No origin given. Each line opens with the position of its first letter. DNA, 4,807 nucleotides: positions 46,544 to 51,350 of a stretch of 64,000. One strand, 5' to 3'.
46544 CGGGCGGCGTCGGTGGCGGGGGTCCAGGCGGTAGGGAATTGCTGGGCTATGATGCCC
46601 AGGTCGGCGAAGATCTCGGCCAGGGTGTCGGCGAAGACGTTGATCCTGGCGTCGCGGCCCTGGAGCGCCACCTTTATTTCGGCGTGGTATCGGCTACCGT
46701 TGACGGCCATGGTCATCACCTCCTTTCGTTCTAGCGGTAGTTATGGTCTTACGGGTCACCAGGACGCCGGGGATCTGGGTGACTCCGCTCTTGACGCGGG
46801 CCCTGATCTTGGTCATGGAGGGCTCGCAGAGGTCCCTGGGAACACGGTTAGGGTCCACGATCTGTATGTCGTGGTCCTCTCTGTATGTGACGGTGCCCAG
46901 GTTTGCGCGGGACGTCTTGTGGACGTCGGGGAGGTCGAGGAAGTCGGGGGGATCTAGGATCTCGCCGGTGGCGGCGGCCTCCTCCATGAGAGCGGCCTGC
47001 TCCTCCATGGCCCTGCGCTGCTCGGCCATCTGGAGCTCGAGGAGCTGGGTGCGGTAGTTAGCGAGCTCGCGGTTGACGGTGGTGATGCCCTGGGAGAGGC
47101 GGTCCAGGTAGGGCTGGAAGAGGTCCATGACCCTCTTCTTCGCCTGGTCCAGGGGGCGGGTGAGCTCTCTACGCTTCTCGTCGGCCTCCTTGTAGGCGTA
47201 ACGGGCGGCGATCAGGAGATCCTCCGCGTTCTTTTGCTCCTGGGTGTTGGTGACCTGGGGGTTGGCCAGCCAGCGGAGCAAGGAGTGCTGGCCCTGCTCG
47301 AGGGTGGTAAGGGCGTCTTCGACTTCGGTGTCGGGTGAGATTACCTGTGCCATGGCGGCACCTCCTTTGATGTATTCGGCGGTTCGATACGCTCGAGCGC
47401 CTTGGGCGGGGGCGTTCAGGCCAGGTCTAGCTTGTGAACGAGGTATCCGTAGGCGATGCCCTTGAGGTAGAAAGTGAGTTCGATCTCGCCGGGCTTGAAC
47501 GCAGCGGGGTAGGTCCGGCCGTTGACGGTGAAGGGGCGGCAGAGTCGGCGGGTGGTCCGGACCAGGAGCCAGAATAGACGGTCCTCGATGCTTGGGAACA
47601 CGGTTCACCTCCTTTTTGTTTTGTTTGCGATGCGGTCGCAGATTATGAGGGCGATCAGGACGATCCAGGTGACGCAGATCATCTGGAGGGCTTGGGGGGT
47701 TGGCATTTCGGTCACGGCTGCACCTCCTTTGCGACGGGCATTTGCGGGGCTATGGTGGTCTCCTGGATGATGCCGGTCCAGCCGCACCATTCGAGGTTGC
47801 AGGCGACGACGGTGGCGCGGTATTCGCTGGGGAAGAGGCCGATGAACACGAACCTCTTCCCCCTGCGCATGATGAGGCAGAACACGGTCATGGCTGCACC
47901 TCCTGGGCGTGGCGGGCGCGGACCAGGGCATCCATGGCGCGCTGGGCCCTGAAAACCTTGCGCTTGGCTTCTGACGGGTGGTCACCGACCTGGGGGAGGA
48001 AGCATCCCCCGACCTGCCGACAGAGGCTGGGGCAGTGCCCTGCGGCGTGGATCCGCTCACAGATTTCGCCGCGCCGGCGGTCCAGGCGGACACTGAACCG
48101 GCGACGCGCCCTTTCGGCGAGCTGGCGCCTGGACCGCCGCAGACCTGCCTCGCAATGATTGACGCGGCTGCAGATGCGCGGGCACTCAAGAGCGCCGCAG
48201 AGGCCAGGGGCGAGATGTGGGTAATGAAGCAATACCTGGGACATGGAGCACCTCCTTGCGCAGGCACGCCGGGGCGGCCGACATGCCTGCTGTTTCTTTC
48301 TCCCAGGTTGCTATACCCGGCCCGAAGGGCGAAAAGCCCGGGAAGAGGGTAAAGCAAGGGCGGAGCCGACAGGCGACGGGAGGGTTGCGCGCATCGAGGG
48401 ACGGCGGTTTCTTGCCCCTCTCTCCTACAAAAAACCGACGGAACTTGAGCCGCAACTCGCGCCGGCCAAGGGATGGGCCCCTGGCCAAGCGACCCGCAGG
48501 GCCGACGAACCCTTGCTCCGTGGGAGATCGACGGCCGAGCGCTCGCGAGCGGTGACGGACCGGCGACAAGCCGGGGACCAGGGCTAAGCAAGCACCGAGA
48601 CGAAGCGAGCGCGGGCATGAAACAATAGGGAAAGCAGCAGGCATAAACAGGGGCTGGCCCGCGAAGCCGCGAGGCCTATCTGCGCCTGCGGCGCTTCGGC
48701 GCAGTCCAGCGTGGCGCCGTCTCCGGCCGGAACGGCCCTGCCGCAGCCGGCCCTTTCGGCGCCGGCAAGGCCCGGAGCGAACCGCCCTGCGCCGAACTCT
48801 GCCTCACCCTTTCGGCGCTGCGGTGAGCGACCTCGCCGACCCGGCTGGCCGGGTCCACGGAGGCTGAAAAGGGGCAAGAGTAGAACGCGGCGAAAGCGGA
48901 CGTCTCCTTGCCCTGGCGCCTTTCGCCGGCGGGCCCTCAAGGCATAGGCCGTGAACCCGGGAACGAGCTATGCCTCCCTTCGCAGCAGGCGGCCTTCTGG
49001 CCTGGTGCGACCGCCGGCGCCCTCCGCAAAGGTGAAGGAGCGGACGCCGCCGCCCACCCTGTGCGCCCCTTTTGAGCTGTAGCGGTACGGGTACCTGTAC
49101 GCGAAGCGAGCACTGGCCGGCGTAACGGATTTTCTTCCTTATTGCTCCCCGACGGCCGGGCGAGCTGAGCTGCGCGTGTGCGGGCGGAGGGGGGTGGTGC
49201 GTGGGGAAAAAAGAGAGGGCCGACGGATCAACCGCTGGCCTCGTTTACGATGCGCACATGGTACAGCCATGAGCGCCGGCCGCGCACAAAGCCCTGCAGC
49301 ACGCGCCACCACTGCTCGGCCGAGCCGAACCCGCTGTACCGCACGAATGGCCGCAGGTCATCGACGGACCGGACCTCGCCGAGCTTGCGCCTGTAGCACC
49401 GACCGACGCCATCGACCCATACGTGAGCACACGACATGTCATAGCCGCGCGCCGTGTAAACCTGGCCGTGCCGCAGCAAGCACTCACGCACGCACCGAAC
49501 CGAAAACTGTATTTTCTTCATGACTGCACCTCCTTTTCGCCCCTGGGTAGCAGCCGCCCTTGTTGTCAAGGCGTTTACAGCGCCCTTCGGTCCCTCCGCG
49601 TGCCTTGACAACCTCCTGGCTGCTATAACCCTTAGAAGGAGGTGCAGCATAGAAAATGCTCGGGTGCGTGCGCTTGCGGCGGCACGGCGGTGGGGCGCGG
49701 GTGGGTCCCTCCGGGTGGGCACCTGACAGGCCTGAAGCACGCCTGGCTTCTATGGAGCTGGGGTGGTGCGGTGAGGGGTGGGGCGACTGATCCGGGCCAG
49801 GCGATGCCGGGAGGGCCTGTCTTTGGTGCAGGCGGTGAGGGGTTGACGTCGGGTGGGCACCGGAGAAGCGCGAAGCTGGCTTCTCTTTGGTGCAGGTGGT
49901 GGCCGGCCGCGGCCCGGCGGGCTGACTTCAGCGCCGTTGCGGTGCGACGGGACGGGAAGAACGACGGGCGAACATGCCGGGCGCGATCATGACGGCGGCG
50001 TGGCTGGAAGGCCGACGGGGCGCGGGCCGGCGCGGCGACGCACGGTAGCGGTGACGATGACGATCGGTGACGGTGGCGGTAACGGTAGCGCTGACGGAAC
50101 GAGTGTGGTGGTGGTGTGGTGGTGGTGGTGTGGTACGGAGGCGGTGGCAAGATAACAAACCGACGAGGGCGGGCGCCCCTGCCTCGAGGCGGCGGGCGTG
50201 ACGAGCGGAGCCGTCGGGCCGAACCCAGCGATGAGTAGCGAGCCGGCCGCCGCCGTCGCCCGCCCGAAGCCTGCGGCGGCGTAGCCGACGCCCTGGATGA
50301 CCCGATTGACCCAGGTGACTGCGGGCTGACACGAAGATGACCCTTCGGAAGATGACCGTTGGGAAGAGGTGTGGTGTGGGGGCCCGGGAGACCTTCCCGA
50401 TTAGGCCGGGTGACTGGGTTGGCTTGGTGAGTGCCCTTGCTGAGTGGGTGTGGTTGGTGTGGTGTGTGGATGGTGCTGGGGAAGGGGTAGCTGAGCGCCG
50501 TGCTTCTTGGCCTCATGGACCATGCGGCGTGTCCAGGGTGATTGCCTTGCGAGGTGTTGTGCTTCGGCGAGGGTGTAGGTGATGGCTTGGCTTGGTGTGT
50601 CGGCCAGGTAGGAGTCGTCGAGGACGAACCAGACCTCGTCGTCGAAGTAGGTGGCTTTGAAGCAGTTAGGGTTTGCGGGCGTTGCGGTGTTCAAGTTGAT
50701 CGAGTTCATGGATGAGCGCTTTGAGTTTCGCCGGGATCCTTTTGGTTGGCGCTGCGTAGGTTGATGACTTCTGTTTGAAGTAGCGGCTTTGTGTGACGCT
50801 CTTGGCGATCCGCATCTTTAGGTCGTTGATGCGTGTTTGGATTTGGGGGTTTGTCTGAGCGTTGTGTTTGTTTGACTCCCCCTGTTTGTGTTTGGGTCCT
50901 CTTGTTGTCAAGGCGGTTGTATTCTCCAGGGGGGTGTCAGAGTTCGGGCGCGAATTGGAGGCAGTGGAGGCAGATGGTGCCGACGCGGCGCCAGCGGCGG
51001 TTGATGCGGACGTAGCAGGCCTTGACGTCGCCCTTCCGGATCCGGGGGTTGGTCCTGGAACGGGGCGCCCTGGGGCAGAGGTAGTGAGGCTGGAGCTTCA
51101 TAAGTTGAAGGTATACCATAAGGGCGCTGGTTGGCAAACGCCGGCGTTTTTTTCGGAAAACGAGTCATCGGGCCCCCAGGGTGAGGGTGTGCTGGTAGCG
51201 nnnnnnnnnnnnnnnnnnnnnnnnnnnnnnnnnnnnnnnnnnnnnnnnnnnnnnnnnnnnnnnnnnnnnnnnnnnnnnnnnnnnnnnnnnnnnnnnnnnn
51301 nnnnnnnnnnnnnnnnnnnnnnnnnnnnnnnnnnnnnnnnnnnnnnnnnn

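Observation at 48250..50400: About 2 kb of non-coding, extremely GC-rich DNA inside the element with 130-bp direct repeats and a GT microsatellite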

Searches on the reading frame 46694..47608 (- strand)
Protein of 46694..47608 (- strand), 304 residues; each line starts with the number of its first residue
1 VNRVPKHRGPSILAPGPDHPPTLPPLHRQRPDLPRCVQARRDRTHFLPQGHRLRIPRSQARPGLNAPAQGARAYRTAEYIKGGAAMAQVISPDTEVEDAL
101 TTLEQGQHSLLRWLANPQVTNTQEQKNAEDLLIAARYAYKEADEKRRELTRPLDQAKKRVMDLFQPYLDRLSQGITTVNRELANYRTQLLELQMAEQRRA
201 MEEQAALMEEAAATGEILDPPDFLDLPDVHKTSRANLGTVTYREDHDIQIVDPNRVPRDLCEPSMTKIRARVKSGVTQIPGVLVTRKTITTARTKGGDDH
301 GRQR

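Call 14: search_protein_families(library=pfam, proteins=[window:46694-47608:-], max_evalue=0.01)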
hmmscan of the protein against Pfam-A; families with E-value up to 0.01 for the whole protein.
window:46694-47608:- (304 aa): 0 families

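Call 15: search_protein_families(library=phrogs, proteins=[window:46694-47608:-], max_evalue=0.01)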
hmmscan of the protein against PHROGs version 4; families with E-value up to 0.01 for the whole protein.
window:46694-47608:- (304 aa): 1 family
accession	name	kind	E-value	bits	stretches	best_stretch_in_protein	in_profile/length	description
phrog_10477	-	DNA, RNA and nucleotide metabolism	4.3e-16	60.6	1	97-212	17-135/243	exonuclease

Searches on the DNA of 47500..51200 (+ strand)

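Call 5: search_rna_families(source=window, start=47500, end=51200, threshold=evalue, max_evalue=10, show_alignments=3)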
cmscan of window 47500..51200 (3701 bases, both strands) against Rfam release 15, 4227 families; matches with E-value up to 10: 1.
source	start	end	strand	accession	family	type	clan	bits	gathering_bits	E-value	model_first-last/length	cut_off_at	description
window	49176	49323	+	RF00036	RRE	Cis-reg;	-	11.2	104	3.5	1-337/337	no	HIV Rev response element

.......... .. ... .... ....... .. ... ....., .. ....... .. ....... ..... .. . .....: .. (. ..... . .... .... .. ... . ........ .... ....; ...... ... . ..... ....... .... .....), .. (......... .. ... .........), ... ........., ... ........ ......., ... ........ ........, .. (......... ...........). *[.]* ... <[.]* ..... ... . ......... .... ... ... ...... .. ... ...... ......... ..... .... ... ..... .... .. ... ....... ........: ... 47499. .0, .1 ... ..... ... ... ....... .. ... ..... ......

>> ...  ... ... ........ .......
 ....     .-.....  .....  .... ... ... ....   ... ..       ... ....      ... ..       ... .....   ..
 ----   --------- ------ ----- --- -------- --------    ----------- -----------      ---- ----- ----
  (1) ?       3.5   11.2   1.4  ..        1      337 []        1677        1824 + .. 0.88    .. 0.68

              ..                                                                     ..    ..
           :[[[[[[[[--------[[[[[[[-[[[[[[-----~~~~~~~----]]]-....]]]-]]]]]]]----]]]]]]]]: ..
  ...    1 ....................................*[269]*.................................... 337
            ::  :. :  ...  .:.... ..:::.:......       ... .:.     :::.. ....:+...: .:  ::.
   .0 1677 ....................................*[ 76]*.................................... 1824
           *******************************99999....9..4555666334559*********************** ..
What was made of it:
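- On Any Rfam 15 family (including GOLLD, ROOL, OLE, HEARO, group I/II introns, tmRNA, 6S, riboswitches): 47500-51200 at E <= 10 gives only a chance HIV RRE match (11 bits against a gathering score of 104) (call 5).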

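Call 12: search_dna_similar(query=window:48200-50450:+, collection=phages, mode=distant, max_evalue=0.001)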
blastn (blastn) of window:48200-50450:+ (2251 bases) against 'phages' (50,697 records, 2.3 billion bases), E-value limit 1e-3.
No match.
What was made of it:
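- Closest known: RNA-based replication origins of non-RepA mycobacteriophage prophages. Different: There is no detectable sequence similarity (call 12).
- There is no sequence similarity to any record in the phage collection (call 12).
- Tried and rejected: Phage genome collection. blastn in distant mode found no match (call 12).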

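Call 40: search_rna_families(sources=[L016, L012, L002, L007, L010, L015], threshold=evalue, max_evalue=1)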
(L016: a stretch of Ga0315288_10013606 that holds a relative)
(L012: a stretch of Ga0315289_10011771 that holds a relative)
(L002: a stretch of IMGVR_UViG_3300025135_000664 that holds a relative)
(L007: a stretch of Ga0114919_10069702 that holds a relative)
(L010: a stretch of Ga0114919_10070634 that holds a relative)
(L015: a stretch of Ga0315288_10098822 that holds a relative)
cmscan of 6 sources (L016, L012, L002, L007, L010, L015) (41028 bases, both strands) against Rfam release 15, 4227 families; matches with E-value up to 1: 0.
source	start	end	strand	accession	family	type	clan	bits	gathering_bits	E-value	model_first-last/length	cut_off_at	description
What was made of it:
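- On Any Rfam 15 family (including GOLLD, ROOL, OLE, HEARO, group I/II introns, tmRNA, 6S, riboswitches): Six related loci at E <= 1 give nothing (call 40).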

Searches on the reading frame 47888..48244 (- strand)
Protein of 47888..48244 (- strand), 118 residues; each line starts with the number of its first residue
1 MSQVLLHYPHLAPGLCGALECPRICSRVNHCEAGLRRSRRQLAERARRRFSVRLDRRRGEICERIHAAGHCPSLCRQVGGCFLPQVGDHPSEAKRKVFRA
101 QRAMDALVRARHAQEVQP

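Call 48: search_protein_families(library=pfam, proteins=[window:47888-48244:-], max_evalue=0.01)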
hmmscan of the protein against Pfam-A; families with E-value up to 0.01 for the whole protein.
window:47888-48244:- (118 aa): 0 families

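Call 49: find_homologous_proteins(query=window:47888-48244:-)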
Query window:47888-48244:- (118 aa): 54 proteins with E <= 0.001 among 119 candidates.
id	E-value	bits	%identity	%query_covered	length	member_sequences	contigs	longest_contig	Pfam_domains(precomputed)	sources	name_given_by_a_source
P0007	1.1e-66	240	92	100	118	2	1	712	-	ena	-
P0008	5.5e-59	215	85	99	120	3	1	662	-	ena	-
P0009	4.4e-52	193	76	99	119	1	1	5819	-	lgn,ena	-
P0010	3.4e-49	184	77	97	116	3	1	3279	-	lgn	-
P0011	1.3e-47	179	73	96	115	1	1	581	-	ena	-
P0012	2.5e-47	178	77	94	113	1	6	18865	-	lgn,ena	-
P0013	4.5e-46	174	72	99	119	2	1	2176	-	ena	-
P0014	1.5e-45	172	75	92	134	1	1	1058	-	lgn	-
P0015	2.8e-44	168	73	92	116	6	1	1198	-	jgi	jgi:hypothetical protein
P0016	5.5e-44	167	72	92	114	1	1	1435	-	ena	-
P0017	7.9e-44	166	68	98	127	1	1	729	-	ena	-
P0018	1.2e-43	166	71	95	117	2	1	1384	-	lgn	-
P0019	2.3e-43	165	70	94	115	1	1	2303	-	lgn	-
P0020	5.0e-43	164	72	92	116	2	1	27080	-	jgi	jgi:hypothetical protein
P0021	5.3e-43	164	68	94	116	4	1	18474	-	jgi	jgi:hypothetical protein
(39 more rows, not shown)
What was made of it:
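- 47888..48244 (-): p118: a conserved early gene for a Cys- and Arg-rich 118-aa protein, immediately downstream of the RNA. 54 homologs (call 49).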

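Call 51: find_related_loci(query=A3, collection=viral_contigs, flank=5000)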
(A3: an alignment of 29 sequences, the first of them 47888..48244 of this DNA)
Query A3 (118 aa) in viral_contigs; peptide patterns used: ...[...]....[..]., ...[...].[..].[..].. (x = any residue, [..] = any of these).
86 stretches matched a pattern; 10 encode a relative of the query (tblastn E <= 1e-3); 10 distinct loci.
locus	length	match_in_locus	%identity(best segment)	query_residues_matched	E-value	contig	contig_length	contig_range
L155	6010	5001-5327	72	1-109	1e-48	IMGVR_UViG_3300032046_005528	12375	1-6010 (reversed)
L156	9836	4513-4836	69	1-108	1e-45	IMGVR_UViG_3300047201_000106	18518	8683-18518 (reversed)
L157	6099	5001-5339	62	1-113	1e-40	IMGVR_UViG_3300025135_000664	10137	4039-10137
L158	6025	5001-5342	57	2-115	3e-37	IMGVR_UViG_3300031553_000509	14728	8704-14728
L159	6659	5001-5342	57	2-115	3e-37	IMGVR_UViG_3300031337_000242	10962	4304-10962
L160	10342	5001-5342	53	2-115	6e-35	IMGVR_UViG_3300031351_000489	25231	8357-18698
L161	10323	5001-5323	38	14-107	1e-9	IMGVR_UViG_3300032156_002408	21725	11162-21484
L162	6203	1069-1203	47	13-57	7e-7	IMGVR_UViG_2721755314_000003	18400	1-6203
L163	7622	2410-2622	34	11-69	8e-6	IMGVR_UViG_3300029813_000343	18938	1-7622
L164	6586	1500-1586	52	11-39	7e-5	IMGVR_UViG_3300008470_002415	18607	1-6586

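Call 56: find_encoding_contigs(protein=P0009, flank=5000, max_places=2)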
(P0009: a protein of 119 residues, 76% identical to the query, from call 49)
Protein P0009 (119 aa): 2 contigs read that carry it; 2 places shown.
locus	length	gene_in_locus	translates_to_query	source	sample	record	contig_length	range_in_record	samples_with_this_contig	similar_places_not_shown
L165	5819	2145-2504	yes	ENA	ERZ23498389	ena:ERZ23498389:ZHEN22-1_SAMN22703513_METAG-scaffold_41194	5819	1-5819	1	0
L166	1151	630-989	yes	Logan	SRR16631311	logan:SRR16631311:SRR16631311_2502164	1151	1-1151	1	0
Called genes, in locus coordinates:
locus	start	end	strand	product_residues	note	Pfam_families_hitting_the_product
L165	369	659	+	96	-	-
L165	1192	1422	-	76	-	-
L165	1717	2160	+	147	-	PF10686:YAcAr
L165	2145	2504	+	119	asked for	-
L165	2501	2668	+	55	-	-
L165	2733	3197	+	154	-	PF04002:RadC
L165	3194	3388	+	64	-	-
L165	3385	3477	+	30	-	-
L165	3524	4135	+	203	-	-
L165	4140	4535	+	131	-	-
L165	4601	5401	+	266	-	PF08401:ArdcN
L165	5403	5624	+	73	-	-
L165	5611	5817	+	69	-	?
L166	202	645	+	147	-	PF10686:YAcAr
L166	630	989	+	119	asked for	-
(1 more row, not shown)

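Call 57: find_encoding_contigs(protein=P0012, flank=5000, max_places=3)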
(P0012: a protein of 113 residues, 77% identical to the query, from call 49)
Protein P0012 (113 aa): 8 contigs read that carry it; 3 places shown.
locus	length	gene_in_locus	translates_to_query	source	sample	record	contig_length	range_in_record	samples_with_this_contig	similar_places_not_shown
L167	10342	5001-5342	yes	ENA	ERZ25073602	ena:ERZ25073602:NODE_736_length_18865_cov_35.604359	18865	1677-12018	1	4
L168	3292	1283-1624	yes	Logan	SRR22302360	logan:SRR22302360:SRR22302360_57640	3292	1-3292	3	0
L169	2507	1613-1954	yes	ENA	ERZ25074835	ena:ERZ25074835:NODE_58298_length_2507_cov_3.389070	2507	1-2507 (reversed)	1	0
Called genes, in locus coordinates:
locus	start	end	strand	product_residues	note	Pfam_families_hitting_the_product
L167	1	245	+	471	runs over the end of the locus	-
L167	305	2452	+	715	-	-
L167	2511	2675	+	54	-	-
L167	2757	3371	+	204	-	-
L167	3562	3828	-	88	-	-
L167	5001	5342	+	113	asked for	-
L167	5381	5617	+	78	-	-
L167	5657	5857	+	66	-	-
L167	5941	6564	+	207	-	-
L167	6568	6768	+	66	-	-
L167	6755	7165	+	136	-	-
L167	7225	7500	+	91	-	PF20582:UPF0758_N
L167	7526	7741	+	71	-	-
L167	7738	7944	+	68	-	-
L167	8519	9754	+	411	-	PF02899:Phage_int_SAM_1 (weak), PF00589:Phage_integrase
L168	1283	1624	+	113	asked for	-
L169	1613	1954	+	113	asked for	-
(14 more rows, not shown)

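Call 58: find_encoding_contigs(protein=P0020, flank=5000, max_places=2)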
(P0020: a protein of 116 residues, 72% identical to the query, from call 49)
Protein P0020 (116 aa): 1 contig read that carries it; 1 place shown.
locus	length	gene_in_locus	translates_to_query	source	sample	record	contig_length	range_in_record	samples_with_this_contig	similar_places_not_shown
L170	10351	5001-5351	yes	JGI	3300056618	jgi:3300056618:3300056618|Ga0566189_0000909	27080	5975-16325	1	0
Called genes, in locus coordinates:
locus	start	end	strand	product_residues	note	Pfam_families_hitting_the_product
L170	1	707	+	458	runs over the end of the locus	PF17289:Terminase_6C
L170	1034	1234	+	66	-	-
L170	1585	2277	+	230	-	-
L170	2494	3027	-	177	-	PF13398:Peptidase_M50B (weak)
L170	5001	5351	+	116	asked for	-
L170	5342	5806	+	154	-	PF04002:RadC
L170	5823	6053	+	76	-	-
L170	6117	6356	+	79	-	-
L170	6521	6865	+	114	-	-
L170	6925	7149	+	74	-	-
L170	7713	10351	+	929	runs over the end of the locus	-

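Call 59: find_encoding_contigs(protein=P0021, flank=5000, max_places=2)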
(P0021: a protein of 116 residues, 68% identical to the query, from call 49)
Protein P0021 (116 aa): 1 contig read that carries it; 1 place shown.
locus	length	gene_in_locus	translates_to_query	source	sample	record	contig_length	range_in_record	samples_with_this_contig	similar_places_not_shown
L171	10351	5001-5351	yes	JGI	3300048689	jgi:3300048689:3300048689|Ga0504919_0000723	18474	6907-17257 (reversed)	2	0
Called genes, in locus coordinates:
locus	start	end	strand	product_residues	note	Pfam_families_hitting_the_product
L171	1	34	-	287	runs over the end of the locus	-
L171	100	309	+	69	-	PF13560:HTH_31, PF01381:HTH_3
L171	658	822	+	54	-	-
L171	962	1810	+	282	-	PF13392:HNH_3 (weak)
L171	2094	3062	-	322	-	PF12686:DUF3800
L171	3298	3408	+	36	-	-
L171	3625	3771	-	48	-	-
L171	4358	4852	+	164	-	-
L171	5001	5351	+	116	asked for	-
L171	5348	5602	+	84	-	-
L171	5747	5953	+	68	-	-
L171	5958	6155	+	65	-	-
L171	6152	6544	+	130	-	-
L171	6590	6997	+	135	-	-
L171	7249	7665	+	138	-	-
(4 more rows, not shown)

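Call 84: search_protein_families(library=phrogs, proteins=[window:47888-48244:-], max_evalue=0.001)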
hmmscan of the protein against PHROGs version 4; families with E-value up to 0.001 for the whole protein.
window:47888-48244:- (118 aa): 0 families

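Call 99: predict_structure(alignment_id=A3)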
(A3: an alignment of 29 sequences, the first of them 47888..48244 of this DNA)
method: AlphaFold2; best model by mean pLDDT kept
length: 118 residues; sequences in the alignment: 29
mean_pLDDT: 80.1   pTM: 0.47
mean pLDDT of the five models: 80.1, 79.6, 79.2, 76.4, 73.4
residues with pLDDT >= 90: 0; 70-90: 106; 50-70: 10; < 50: 2
segments of 3 or more residues with pLDDT < 50: none
pLDDT, mean of each block of 10 residues (from residue 1): 78 82 80 87 78 75 85 85 80 83 84 61
secondary structure, 60 per line:
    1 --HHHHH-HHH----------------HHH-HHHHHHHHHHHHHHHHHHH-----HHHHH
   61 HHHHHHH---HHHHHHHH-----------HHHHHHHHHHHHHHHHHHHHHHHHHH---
elements in order: H3-7 H32-50 H56-67 H71-78 H90-115

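Call 102: fold_search(model_id=the predicted structure, library=pdb)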
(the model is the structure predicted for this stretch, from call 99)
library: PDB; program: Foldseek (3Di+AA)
matches with E <= 10: 0; with E <= 0.001: 0
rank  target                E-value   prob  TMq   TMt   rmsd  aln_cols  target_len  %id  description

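Call 104: fold_search(model_id=the predicted structure, library=viral)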
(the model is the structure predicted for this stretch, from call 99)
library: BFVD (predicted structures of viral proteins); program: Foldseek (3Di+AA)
matches with E <= 10: 3; with E <= 0.001: 0
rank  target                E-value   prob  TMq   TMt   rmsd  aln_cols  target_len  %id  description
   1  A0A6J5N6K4            2.9e+00  0.05  0.20  0.12  10.5        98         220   10  Uncharacterized protein [uncultured Caudovirales phage]
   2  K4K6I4                5.2e+00  0.05  0.21  0.08  11.6        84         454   21  Uncharacterized protein [Caulobacter phage CcrColossus]
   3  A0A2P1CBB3            7.6e+00  0.03  0.23  0.21  17.9        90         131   14  Uncharacterized protein [Salmonella phage SE131]

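Call 116: search_solved_structures(query=A3, max_evalue=1)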
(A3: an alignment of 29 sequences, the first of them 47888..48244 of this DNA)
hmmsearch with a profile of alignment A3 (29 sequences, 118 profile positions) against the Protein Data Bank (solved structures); distinct sequences matched with E-value up to 1: 0.

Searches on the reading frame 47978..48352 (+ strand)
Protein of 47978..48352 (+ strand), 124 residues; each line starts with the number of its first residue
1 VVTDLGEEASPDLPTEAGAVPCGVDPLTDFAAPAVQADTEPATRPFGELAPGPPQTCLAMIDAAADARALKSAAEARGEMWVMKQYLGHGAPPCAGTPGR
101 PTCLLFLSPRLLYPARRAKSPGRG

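Call 14: search_protein_families(library=pfam, proteins=[window:47978-48352:+], max_evalue=0.01)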
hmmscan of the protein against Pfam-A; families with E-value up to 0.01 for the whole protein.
window:47978-48352:+ (124 aa): 0 families

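Call 15: search_protein_families(library=phrogs, proteins=[window:47978-48352:+], max_evalue=0.01)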
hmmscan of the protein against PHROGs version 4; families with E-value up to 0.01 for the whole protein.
window:47978-48352:+ (124 aa): 0 families
